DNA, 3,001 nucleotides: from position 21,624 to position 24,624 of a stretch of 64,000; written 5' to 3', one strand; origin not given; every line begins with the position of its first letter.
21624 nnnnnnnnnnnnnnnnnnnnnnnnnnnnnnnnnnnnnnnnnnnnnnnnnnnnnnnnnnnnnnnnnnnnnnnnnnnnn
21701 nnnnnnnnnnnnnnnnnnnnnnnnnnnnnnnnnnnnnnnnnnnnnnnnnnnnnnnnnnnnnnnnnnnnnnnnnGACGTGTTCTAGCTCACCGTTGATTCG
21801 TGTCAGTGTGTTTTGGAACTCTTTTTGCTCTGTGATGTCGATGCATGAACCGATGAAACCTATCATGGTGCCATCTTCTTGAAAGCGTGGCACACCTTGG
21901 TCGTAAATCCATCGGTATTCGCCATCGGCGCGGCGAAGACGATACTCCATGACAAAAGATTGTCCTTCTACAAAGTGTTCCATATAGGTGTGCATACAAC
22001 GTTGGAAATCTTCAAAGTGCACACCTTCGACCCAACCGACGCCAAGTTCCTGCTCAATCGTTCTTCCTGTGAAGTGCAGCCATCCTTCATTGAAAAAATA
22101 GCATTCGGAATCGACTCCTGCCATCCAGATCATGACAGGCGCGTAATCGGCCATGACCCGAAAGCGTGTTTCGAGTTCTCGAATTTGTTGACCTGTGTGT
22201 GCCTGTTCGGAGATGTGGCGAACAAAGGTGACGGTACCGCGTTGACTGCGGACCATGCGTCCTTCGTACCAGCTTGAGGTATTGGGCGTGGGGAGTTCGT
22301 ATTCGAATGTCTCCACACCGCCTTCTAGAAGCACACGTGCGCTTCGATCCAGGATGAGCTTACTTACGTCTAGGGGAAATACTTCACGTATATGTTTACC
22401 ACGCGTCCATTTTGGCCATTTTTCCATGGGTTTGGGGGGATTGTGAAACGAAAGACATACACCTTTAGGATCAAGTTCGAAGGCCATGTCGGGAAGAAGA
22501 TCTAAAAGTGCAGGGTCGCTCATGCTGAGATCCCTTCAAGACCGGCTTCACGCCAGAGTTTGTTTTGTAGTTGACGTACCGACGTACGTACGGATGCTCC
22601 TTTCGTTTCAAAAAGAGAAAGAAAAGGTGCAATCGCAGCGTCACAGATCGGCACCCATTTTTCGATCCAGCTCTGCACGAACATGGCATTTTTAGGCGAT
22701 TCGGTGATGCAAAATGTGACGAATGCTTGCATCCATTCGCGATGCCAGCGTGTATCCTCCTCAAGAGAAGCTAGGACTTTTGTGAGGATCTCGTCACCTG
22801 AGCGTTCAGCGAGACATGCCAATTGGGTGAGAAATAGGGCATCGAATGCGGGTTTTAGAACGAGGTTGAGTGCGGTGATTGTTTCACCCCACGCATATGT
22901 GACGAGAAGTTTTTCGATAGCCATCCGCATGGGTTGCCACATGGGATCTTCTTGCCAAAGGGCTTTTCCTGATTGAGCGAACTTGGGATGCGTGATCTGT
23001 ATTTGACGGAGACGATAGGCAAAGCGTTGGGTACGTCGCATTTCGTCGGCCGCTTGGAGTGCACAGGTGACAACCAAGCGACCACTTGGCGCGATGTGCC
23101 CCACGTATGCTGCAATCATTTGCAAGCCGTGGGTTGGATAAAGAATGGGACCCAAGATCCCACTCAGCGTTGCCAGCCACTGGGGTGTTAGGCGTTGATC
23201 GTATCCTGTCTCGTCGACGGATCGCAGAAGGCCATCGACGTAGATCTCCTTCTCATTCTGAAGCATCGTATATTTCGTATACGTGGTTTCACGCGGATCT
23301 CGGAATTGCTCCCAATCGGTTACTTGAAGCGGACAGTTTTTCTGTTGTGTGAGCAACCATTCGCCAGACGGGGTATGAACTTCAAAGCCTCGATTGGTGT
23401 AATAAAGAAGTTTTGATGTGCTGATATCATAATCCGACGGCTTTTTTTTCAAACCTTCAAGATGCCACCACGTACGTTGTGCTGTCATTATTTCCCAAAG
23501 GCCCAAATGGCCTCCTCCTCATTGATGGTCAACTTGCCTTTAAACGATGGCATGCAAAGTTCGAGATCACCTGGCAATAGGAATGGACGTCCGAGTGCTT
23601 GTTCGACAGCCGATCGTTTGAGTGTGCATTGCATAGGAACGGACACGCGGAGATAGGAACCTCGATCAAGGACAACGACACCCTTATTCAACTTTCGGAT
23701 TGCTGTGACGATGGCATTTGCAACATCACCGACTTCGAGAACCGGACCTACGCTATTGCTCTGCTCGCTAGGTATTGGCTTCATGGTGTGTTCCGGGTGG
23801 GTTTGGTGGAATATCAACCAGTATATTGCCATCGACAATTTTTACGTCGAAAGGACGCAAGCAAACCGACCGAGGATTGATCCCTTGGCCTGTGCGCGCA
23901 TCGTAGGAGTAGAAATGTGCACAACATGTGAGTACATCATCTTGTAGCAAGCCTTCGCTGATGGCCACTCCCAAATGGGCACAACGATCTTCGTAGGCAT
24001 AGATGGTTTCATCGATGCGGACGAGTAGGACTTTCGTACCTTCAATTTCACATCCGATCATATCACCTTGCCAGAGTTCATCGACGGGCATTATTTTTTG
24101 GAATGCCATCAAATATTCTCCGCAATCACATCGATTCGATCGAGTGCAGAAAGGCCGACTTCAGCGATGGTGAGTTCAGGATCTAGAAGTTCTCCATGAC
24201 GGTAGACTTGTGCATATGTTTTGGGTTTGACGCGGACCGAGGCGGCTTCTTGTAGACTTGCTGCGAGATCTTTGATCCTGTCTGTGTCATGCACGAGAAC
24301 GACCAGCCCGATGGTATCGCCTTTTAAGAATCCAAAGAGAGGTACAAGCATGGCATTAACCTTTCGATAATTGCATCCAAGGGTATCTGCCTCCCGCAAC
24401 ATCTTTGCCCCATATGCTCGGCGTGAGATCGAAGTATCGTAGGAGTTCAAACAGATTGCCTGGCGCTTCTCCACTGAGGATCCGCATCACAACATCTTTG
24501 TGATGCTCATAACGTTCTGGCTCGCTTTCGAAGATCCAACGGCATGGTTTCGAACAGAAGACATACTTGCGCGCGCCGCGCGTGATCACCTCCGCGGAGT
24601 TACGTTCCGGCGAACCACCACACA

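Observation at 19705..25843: Reductase-less soluble diiron monooxygenase operon co-transcribed with a PAS histidine kinase, a CheY receiver and a receiver-GGDEF cyclase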

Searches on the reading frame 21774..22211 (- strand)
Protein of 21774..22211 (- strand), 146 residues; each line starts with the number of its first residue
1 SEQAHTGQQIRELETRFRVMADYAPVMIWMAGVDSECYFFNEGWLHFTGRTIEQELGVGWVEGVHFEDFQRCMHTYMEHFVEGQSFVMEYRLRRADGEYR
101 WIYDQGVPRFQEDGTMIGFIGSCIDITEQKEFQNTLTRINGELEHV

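Call 33: find_related_loci(query=A1, collection=metagenome_contigs, flank=8000)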
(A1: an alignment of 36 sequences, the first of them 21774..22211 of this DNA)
Query A1 (146 aa) in metagenome_contigs; peptide patterns used: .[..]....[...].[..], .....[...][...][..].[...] (x = any residue, [..] = any of these).
599 stretches matched a pattern (row limit reached: there are more); 577 encode a relative of the query (tblastn E <= 1e-3); the best 80 are kept; 80 distinct loci.
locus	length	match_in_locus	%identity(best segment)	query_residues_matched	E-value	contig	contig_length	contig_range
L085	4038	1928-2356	64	2-144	8e-65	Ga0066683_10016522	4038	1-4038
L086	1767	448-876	64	2-144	6e-67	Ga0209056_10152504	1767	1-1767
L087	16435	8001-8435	61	1-145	6e-60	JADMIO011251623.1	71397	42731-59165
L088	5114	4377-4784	61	10-145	1e-59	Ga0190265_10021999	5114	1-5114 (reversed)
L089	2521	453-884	60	2-145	1e-59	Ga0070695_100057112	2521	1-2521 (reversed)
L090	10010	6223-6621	63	12-144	7e-59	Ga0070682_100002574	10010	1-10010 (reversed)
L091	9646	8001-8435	55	2-146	2e-58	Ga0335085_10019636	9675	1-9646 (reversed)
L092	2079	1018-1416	63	12-144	1e-59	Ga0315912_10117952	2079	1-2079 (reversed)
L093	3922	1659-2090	62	1-144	3e-58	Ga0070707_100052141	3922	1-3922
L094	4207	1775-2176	63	3-136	3e-58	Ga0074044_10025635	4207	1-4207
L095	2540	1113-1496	66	9-136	2e-58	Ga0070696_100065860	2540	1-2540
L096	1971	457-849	63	13-143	4e-59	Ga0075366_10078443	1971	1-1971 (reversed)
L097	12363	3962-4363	61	1-134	1e-57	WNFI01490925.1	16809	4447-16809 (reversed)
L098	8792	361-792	61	1-144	2e-57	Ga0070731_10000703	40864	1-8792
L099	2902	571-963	63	1-131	3e-57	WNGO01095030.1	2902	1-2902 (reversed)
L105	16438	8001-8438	55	1-146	7e-56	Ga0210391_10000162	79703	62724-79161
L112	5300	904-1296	61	8-138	5e-55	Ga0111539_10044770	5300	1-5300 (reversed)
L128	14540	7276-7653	63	8-133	2e-54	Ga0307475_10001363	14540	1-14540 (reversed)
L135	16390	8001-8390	60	1-130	6e-54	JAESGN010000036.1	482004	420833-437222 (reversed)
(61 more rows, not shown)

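Call 38: search_protein_families(library=pfam, proteins=[L128:8431-11541:+, L112:2028-3104:+], max_evalue=0.0001)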
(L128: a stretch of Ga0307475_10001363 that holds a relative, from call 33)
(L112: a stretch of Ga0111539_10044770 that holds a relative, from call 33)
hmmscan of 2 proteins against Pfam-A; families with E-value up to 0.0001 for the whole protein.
L128:8431-11541:+ (1037 aa): 0 families

L112:2028-3104:+ (359 aa): 0 families

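Call 46: search_protein_families(library=pfam, proteins=[L087:12529-13059:+, L105:9127-9750:+, L105:5934-9140:+, L135:6720-9170:+], max_evalue=0.0001)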
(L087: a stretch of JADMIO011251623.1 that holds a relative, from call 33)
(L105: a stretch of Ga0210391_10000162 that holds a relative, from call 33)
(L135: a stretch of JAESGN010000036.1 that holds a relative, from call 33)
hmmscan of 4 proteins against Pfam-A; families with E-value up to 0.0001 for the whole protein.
L087:12529-13059:+ (177 aa): 1 family
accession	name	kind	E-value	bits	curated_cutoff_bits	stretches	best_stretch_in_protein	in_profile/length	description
PF00072.30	Response_reg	-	2.1e-19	70.2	30.2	1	34-154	1-110/111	Response regulator receiver domain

L105:9127-9750:+ (208 aa): 3 families
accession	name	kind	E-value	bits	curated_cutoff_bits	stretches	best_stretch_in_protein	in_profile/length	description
PF00072.30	Response_reg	-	1.8e-28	99.4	30.2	1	8-117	1-110/111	Response regulator receiver domain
PF00196.25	GerE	-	2.6e-18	65.8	23.5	1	142-198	1-57/57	Bacterial regulatory proteins, luxR family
PF06490.17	FleQ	-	6.8e-06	26.8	22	1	8-121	2-107/108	Flagellar regulatory protein FleQ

L105:5934-9140:+ (1069 aa): 8 families
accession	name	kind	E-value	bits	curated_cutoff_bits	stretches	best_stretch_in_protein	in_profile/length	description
PF08447.18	PAS_3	-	3.6e-49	165.4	25.6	3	481-564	3-88/89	PAS fold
PF08448.16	PAS_4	-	2.9e-42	143.8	23.1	4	464-573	2-110/110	PAS fold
PF03707.21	MHYT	-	2.7e-37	127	21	3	94-152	1-59/59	Bacterial signalling protein N terminal repeat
PF13426.13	PAS_9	-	1.2e-29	103.1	27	2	714-817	1-103/103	PAS domain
PF00989.32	PAS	-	4e-28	98.1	22.6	2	705-815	2-113/113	PAS fold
PF02518.31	HATPase_c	-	2.8e-22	79.7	26.4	1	952-1060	1-109/111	Histidine kinase-, DNA gyrase B-, and HSP90-like ATPase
PF13188.13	PAS_8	-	9.5e-21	73.4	21.8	1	583-636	1-48/65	PAS domain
PF00512.31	HisKA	-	7.2e-07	29.6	26.9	1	841-902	2-58/66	His Kinase A (phospho-acceptor) domain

L135:6720-9170:+ (817 aa): 9 families
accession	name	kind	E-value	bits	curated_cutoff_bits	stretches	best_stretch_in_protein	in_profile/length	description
PF08447.18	PAS_3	-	4.8e-40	136.2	25.6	2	339-424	2-89/89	PAS fold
PF13426.13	PAS_9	-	3.2e-33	114.5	27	2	326-429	1-103/103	PAS domain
PF08448.16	PAS_4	-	8.6e-32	110.1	23.1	2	325-431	4-109/110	PAS fold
PF00989.32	PAS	-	1e-25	90.3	22.6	2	325-427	10-113/113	PAS fold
PF02518.31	HATPase_c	-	5.2e-25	88.5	26.4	1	706-814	3-110/111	Histidine kinase-, DNA gyrase B-, and HSP90-like ATPase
PF13188.13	PAS_8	-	1.1e-17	63.7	21.8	0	317-370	2-55/65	PAS domain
PF00512.31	HisKA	-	2.8e-11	43.7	26.9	1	598-663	2-64/66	His Kinase A (phospho-acceptor) domain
PF14501.12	HATPase_c_5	-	9.4e-07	29.1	22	1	708-798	5-89/102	GHKL domain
PF13581.12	HATPase_c_2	-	5.8e-05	23.5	27.4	0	717-789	40-110/127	Histidine kinase-like ATPase domain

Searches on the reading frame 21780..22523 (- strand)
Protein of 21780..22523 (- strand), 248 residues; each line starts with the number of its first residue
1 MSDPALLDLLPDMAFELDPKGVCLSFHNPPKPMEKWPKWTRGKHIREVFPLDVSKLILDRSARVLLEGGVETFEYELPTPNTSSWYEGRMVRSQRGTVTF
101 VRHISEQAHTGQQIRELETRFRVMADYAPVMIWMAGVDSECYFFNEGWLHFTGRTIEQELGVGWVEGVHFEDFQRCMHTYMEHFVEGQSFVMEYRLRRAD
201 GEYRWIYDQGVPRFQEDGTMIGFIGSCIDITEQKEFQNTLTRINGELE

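Call 27: search_solved_structures(query=window:21780-22523:-, max_evalue=1, show_alignments=2)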
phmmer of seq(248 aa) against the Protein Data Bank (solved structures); distinct sequences matched with E-value up to 1: 14.
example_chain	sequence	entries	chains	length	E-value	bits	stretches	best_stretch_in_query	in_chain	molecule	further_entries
3mr0_A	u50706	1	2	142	1.6e-07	34.1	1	156-241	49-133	Sensory box histidine kinase/response regulator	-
3eeh_A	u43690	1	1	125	1.5e-06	30.9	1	112-231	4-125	putative light and redox sensing histidine kinase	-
44hp_A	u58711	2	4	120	0.00065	22.2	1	149-208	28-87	Ahr homolog spineless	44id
6zj8_A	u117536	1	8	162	0.001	21.6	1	119-240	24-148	Virulence sensor protein BvgS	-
3nja_A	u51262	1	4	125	0.0011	21.6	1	164-235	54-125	Probable GGDEF family protein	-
7vna_A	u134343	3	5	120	0.0026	20.3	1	148-208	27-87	Ahr homolog spineless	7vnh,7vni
3lyx_A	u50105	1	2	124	0.0098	18.4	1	144-235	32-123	Sensory box/GGDEF domain protein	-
3icy_A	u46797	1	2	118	0.027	16.9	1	166-231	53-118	Sensor protein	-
2pr5_A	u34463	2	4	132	0.079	15.4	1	137-240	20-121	Blue-light photoreceptor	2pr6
4h6j_A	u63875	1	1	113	0.13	14.7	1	139-212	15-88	HYPOXIA INDUCIBLE FACTOR 1-ALPHA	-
2mwg_A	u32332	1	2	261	0.47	12.9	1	137-240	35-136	Blue-light photoreceptor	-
3h9w_A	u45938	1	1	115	0.68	12.3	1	163-232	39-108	Diguanylate cyclase with PAS/PAC sensor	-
4fz2_A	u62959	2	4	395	0.74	12.2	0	30-65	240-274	tRNA intron endonuclease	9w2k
4zpr_B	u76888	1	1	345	1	11.8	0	140-211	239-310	Hypoxia-inducible factor 1-alpha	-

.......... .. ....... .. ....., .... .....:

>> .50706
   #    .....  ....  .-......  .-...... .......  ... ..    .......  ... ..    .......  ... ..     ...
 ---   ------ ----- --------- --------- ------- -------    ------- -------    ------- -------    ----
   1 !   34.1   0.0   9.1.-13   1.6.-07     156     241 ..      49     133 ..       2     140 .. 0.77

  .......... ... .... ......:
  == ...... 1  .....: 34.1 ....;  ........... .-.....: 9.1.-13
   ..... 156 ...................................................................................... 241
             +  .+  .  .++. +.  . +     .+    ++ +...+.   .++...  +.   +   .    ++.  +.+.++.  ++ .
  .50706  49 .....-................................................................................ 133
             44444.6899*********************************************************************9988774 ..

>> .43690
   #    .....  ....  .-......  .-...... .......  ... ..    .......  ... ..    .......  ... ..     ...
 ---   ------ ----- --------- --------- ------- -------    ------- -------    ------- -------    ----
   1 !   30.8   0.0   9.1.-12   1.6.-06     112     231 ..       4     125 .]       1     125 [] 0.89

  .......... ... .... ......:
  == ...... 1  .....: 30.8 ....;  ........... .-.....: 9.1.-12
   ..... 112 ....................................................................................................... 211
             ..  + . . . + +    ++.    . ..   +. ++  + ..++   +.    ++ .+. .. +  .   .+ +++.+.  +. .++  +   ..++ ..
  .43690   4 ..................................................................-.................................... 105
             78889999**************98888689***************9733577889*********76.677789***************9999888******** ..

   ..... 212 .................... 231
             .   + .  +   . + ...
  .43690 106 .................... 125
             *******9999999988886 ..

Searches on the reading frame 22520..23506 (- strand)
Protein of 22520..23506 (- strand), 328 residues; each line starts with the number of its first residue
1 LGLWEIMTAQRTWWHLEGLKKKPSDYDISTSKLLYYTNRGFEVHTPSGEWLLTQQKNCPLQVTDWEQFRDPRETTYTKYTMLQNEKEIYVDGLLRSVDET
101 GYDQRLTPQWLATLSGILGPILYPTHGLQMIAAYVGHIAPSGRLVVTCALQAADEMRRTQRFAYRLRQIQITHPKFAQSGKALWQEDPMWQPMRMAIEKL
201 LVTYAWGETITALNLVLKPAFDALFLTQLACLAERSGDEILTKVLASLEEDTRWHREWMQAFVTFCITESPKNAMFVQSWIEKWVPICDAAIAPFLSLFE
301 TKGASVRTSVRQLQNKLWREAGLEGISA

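Call 4: search_protein_families(library=pfam, proteins=[window:22520-23506:-], max_evalue=0.01)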
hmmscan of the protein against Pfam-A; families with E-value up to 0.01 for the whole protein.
window:22520-23506:- (328 aa): 1 family
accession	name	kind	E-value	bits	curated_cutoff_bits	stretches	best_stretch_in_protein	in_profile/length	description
PF02332.24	Phenol_Hydrox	-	6.1e-61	206.4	24.4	1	60-269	18-229/230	Methane/Phenol/Alkene Hydroxylase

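Call 5: search_protein_families(library=ncbifam, proteins=[window:22520-23506:-], max_evalue=0.01)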
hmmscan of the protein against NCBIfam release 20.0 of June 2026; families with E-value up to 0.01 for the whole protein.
window:22520-23506:- (328 aa): 1 family
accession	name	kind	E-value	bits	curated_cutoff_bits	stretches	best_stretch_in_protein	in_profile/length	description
NF045802.1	MethMoxAlphaMmoY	equivalog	1.3e-15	57.5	700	1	58-302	86-340/389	aromatic/alkene monooxygenase hydroxylase subunit beta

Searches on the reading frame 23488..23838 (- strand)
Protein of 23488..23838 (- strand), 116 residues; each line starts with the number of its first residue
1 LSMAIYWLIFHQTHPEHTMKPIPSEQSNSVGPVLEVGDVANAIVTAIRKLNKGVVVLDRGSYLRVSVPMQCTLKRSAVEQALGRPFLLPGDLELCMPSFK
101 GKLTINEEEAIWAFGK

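Call 4: search_protein_families(library=pfam, proteins=[window:23488-23838:-], max_evalue=0.01)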
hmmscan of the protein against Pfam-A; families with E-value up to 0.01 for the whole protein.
window:23488-23838:- (116 aa): 1 family
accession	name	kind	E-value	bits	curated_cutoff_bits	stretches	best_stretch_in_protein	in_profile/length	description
PF02406.22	MmoB_DmpM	-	7.5e-18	64.9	25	1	28-112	1-84/85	MmoB/DmpM family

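Call 5: search_protein_families(library=ncbifam, proteins=[window:23488-23838:-], max_evalue=0.01)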
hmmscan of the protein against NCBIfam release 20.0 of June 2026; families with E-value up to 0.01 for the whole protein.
window:23488-23838:- (116 aa): 0 families

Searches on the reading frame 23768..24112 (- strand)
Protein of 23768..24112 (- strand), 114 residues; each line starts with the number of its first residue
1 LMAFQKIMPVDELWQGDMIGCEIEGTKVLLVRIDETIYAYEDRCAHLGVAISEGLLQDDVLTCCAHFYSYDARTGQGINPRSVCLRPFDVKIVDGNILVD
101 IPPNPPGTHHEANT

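Call 4: search_protein_families(library=pfam, proteins=[window:23768-24112:-], max_evalue=0.01)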
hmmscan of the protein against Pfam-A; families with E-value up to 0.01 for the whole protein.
window:23768-24112:- (114 aa): 2 families
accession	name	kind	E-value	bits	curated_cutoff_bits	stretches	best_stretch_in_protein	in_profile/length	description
PF00355.32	Rieske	-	8.3e-16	58.1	20.3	1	5-79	3-77/88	Rieske [2Fe-2S] domain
PF13806.12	Rieske_2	-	4.9e-08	33.3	27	1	4-99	2-103/104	Rieske-like [2Fe-2S] domain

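Call 5: search_protein_families(library=ncbifam, proteins=[window:23768-24112:-], max_evalue=0.01)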
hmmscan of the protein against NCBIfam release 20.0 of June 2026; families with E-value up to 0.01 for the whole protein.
window:23768-24112:- (114 aa): 7 families
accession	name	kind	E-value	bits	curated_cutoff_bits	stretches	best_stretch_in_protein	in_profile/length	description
NF007422.0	PRK09965.1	equivalog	8.7e-15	54.7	113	1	8-103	7-102/106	bifunctional 3-phenylpropionate/cinnamic acid dioxygenase ferredoxin subunit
NF041683.1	ant_diox_AndAb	equivalog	1.6e-13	50.7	150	1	5-100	3-99/100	anthranilate 1,2-dioxygenase ferredoxin subunit AndAb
NF042948.2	3PPDioc_HcaC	equivalog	2.2e-13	50.4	150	1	7-102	6-103/105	3-phenylpropionate/cinnamic acid dioxygenase ferredoxin subunit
TIGR02377.1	MocE_fam_FeS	subfamily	4.3e-12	45.9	136.15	1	16-101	14-101/101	MocE family 2Fe-2S type ferredoxin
TIGR02378.1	nirD_assim_sml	equivalog_domain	1.2e-09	38.2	74.65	1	5-100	3-104/105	nitrite reductase small subunit NirD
NF052579.1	BetMthstMoxSdmAMthl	equivalog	3.4e-05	23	600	1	32-72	46-87/351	4beta-methylsterol monooxygenase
NF041174.1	SDX_Thmprot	equivalog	6.4e-05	23.1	170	1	4-84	2-83/109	sulredoxin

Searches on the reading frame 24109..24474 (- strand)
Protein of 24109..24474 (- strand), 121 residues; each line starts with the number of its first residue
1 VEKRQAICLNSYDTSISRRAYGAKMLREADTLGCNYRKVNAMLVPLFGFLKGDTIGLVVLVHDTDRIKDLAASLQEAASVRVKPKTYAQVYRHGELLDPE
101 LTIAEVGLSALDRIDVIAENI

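Call 4: search_protein_families(library=pfam, proteins=[window:24109-24474:-], max_evalue=0.01)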
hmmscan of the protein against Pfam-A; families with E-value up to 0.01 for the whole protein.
window:24109-24474:- (121 aa): 1 family
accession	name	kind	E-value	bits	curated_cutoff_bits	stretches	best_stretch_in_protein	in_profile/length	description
PF06234.18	TmoB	-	1.8e-09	38.1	25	1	43-116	1-76/78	Toluene-4-monooxygenase system protein B (TmoB)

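Call 5: search_protein_families(library=ncbifam, proteins=[window:24109-24474:-], max_evalue=0.01)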
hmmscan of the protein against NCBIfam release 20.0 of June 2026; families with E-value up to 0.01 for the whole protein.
window:24109-24474:- (121 aa): 0 families
